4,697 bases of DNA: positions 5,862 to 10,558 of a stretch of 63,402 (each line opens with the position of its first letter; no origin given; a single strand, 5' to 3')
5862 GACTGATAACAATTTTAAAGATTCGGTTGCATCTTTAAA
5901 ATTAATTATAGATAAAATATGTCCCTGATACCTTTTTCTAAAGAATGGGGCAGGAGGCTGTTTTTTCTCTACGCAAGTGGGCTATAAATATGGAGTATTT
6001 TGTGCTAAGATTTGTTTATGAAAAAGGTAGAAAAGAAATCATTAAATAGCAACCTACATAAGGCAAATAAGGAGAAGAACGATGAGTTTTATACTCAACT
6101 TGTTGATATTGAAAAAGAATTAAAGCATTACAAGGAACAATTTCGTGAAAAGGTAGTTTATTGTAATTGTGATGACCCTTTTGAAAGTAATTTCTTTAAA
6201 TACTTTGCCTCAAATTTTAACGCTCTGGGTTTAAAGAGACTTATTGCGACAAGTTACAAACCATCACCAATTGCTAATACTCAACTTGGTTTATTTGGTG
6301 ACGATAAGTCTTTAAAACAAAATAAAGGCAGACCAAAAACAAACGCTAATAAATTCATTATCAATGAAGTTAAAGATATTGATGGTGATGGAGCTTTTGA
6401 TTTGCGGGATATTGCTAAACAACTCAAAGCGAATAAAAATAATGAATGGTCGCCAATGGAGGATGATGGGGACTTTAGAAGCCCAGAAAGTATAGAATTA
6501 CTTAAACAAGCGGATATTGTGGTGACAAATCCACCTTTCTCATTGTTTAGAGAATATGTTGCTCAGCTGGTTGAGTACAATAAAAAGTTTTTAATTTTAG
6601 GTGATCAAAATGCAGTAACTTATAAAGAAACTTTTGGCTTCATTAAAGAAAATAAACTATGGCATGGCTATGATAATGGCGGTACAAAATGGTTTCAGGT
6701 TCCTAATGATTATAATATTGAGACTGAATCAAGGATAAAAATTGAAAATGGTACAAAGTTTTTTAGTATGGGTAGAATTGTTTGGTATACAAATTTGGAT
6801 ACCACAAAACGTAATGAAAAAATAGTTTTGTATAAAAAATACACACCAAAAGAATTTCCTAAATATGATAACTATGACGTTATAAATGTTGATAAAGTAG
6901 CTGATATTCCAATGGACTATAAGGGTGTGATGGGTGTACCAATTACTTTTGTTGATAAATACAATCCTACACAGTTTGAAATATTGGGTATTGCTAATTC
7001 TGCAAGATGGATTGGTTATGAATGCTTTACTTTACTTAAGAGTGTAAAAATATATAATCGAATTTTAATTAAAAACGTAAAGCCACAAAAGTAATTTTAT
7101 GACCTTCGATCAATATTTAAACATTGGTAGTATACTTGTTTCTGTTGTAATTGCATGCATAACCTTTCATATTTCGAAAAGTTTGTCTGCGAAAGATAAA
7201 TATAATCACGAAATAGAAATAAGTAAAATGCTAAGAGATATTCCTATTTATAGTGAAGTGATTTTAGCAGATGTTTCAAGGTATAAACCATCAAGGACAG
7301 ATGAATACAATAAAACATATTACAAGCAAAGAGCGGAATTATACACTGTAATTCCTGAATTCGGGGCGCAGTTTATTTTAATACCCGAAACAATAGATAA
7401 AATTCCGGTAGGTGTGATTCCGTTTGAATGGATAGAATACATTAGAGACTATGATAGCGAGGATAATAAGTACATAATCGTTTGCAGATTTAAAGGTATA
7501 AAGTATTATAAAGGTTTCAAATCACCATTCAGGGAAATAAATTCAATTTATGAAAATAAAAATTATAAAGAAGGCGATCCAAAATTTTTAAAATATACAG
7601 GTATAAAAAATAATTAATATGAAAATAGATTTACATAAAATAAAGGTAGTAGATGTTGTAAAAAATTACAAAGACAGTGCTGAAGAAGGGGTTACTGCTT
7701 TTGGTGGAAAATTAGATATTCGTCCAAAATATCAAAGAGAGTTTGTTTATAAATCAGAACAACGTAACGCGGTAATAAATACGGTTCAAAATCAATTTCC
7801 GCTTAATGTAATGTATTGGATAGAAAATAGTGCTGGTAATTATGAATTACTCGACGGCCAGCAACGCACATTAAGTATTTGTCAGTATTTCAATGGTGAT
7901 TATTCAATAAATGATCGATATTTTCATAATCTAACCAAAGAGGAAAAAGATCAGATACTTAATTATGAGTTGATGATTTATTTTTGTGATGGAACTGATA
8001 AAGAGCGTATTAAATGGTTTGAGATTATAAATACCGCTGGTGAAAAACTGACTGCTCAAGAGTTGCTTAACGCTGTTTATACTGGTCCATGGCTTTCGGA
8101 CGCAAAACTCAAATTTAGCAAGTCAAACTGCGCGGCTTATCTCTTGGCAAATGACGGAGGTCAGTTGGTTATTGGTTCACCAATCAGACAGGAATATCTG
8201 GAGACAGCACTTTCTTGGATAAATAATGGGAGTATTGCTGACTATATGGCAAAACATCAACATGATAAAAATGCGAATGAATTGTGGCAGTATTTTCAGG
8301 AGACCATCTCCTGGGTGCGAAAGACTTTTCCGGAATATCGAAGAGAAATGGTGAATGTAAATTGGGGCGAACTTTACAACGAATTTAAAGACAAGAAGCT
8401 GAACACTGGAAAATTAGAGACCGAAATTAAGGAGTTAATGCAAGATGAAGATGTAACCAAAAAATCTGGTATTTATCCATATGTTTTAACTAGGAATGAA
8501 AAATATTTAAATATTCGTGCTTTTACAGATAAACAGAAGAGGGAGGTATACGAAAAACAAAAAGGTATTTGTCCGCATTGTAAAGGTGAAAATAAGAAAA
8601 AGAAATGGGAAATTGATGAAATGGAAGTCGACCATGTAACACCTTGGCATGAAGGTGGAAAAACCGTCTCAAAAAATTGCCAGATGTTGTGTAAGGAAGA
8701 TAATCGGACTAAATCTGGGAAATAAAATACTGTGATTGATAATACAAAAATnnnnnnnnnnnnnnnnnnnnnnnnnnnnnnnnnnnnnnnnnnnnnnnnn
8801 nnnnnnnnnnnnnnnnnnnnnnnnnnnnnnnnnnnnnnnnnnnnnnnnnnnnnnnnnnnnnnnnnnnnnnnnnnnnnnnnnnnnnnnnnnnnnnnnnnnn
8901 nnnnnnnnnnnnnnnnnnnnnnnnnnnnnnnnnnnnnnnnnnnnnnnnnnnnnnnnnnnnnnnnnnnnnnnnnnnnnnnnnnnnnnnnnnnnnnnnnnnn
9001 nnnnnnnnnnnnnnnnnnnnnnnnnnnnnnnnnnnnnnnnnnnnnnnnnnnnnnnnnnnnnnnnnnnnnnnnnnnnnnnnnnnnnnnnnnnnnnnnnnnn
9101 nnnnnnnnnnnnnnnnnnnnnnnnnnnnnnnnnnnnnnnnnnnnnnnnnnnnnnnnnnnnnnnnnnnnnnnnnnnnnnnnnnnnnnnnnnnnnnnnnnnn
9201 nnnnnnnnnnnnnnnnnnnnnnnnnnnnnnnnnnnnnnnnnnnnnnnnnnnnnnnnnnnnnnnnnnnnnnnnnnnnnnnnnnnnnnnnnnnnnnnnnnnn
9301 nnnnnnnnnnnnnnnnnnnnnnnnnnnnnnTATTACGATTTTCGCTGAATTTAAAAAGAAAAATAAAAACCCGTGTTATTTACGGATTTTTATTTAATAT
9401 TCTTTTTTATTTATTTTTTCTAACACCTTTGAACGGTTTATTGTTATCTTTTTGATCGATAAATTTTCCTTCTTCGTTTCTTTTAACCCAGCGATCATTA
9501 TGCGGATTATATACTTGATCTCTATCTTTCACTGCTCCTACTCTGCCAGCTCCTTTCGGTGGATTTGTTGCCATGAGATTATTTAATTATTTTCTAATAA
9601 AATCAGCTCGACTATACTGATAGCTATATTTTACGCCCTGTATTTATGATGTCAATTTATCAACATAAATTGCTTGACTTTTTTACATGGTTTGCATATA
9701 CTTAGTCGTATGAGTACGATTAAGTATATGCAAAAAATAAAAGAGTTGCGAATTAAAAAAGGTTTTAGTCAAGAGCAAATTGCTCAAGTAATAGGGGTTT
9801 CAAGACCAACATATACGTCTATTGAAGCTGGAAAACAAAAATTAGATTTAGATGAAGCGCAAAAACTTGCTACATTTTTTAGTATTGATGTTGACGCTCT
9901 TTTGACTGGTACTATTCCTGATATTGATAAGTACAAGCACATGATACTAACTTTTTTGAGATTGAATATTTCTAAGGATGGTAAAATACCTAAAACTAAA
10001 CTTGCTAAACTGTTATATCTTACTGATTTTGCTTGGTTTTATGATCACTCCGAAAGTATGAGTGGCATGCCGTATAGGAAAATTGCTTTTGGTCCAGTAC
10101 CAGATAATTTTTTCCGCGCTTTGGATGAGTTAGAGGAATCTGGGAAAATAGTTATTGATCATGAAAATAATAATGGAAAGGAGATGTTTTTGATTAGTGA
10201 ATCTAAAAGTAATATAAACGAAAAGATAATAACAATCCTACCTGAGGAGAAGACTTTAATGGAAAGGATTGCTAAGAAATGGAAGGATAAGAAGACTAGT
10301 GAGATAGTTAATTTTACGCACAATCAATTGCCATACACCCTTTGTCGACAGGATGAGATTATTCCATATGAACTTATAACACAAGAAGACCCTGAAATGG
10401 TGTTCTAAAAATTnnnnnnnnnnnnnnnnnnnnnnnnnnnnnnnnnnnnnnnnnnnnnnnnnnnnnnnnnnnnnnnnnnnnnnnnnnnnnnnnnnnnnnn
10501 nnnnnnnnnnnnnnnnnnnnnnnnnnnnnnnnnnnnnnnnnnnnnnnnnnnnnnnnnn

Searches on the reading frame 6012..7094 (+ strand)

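Call 4: search_protein_families(library=pfam, proteins=[window:6012-7094:+], max_evalue=0.01)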
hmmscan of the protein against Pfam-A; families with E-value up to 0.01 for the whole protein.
window:6012-7094:+ (360 aa): 1 family
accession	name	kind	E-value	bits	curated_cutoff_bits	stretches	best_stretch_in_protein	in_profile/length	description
PF13651.11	EcoRI_methylase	-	9.2e-135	449.8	26.4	1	14-330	1-303/345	Adenine-specific methyltransferase EcoRI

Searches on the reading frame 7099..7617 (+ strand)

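Call 4: search_protein_families(library=pfam, proteins=[window:7099-7617:+], max_evalue=0.01)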
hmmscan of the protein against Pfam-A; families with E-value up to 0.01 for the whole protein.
window:7099-7617:+ (172 aa): 0 families

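Call 7: search_protein_families(library=ncbifam, proteins=[window:7099-7617:+], max_evalue=1)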
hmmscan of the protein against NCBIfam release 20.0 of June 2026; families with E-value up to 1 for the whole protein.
window:7099-7617:+ (172 aa): 0 families

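Call 8: search_protein_families(library=phrogs, proteins=[window:7099-7617:+], max_evalue=0.1)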
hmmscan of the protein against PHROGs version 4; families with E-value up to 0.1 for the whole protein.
window:7099-7617:+ (172 aa): 1 family
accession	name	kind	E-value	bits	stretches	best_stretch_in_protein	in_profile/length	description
phrog_9575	-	unknown function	0.071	14.3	0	120-153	31-67/69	-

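Call 56: search_protein_families(library=padloc, proteins=[window:7099-7617:+], max_evalue=0.01)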
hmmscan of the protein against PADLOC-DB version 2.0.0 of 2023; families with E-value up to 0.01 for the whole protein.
window:7099-7617:+ (172 aa): 0 families

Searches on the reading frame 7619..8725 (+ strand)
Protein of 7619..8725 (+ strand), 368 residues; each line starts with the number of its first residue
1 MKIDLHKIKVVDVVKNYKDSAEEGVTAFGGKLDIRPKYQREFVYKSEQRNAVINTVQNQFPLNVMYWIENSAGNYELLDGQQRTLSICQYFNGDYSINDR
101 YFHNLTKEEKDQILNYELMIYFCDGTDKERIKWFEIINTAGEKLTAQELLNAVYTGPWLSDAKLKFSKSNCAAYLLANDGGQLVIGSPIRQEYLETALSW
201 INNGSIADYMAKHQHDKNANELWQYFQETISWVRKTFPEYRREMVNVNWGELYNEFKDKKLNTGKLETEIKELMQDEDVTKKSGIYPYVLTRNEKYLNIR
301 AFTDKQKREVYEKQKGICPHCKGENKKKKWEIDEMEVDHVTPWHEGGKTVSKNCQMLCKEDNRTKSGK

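Call 4: search_protein_families(library=pfam, proteins=[window:7619-8725:+], max_evalue=0.01)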
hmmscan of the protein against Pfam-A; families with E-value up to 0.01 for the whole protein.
window:7619-8725:+ (368 aa): 4 families
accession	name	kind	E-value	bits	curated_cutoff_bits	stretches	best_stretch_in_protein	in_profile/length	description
PF03235.19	GmrSD_N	-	2.2e-18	67.5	33.2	1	34-154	13-198/199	GmrSD restriction endonuclease, N-terminal domain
PF01844.29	HNH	-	5e-10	39.8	21.4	1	318-366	1-45/47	HNH endonuclease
PF14279.12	HNH_5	-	0.0011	19.2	27.5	1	318-364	1-42/56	HNH endonuclease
PF02945.21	Endonuclease_7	-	0.0069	16.7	23.6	0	301-362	9-60/82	Recombination endonuclease VII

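Call 56: search_protein_families(library=padloc, proteins=[window:7619-8725:+], max_evalue=0.01)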
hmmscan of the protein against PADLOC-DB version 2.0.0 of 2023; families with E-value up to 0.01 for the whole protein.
window:7619-8725:+ (368 aa): 4 families
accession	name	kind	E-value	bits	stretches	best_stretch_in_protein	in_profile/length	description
PDLC03418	REase_II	-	1.6e-127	423.7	1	1-368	1-372/372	Type II restriction enzyme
PDLC03877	NsnA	-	4.3e-22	76.9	1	30-158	63-204/385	-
PDLC04027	PD-T4-2_A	-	3.4e-11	40.8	1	30-158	50-199/363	-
PDLC03656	mREase_IV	-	0.004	14.9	1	307-363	196-253/277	Type IV methyl-directed restriction enzyme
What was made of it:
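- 6012..8725 (+): Distal flank: EcoRI-type methyltransferase 6012-7094, unknown ORF 7099-7617, GmrSD_N+HNH nuclease 7619-8725 (PADLOC REase_II). calls 4, 56.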

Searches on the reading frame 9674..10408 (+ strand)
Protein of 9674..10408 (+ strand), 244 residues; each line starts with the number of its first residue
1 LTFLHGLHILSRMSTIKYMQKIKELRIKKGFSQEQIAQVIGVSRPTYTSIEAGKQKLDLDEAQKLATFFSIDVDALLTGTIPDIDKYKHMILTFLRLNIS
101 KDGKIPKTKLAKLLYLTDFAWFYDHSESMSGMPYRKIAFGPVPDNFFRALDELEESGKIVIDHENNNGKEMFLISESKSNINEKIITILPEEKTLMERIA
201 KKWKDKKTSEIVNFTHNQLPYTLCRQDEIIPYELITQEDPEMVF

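Call 50: search_protein_families(library=pfam, proteins=[window:9674-10408:+], max_evalue=0.001)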
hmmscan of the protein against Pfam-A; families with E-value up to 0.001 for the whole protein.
window:9674-10408:+ (244 aa): 6 families
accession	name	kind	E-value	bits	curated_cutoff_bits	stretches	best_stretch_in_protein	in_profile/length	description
PF01381.28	HTH_3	-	5.6e-15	55.6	23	1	22-75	1-54/55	Helix-turn-helix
PF13274.11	SocA_Panacea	-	1.3e-13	52.3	25.7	1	110-220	1-111/113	Antitoxin SocA-like, Panacea domain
PF12844.13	HTH_19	-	3.3e-10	40.2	30.2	1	20-79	2-61/64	Helix-turn-helix domain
PF13560.12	HTH_31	-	1.8e-07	31.8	27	1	22-72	6-57/64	Helix-turn-helix domain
PF20432.4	Xre-like-HTH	-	8.4e-06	26.4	25.8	1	30-65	23-58/63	Antitoxin Xre-like helix-turn-helix domain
PF13443.12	HTH_26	-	5.9e-05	23.7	22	1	21-77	1-58/63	Cro/C1-type HTH DNA-binding domain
